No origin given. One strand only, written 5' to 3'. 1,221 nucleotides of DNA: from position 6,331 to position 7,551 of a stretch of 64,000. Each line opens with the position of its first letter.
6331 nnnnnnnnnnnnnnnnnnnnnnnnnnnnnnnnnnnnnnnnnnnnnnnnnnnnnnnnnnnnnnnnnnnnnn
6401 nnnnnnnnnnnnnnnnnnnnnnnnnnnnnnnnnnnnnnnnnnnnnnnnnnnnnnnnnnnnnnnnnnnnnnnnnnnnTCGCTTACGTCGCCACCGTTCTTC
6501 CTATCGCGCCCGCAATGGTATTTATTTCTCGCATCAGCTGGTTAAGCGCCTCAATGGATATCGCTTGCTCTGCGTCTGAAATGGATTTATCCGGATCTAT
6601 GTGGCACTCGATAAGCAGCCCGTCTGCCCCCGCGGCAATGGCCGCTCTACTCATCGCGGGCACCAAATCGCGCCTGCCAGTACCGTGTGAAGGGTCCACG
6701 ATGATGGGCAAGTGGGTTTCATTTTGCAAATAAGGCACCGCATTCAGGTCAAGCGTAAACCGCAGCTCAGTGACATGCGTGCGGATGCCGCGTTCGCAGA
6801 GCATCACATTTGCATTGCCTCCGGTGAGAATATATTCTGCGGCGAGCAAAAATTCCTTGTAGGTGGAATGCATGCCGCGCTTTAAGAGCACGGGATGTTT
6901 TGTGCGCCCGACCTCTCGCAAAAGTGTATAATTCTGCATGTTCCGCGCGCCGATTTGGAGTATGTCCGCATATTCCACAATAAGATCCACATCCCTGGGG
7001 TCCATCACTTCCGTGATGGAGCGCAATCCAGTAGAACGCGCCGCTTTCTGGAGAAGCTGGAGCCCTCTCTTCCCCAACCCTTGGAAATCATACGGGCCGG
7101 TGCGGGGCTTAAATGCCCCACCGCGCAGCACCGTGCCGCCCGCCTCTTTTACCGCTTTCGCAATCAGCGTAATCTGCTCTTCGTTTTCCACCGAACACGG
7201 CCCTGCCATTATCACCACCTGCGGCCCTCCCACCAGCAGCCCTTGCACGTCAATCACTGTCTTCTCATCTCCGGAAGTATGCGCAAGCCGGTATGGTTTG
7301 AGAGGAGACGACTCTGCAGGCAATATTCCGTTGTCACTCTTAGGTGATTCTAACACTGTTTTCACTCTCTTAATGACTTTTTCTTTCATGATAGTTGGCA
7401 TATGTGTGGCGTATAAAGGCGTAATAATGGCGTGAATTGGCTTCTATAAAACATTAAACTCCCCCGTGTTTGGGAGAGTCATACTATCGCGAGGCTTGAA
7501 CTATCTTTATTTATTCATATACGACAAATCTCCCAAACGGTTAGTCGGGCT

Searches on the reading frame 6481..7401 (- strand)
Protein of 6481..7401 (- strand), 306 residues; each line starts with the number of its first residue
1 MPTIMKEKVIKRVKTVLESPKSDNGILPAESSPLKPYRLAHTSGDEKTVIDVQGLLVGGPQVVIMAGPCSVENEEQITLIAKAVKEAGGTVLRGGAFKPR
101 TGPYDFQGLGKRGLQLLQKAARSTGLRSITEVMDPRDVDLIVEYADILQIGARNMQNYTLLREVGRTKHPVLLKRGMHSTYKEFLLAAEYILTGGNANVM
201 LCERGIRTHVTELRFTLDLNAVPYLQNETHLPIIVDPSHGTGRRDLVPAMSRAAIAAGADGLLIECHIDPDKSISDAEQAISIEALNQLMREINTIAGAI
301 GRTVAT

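Call 50: search_protein_families(library=pfam, proteins=[window:6481-7401:-])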
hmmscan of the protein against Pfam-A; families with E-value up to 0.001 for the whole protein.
window:6481-7401:- (306 aa): 2 families
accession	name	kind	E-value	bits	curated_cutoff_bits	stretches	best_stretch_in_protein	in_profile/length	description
PF00793.26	DAHP_synth_1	-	7e-73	245.3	25.5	1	58-290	13-258/270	DAHP synthetase I family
PF03102.20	NeuB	-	2.9e-13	50.3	22.1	1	112-303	56-239/241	NeuB family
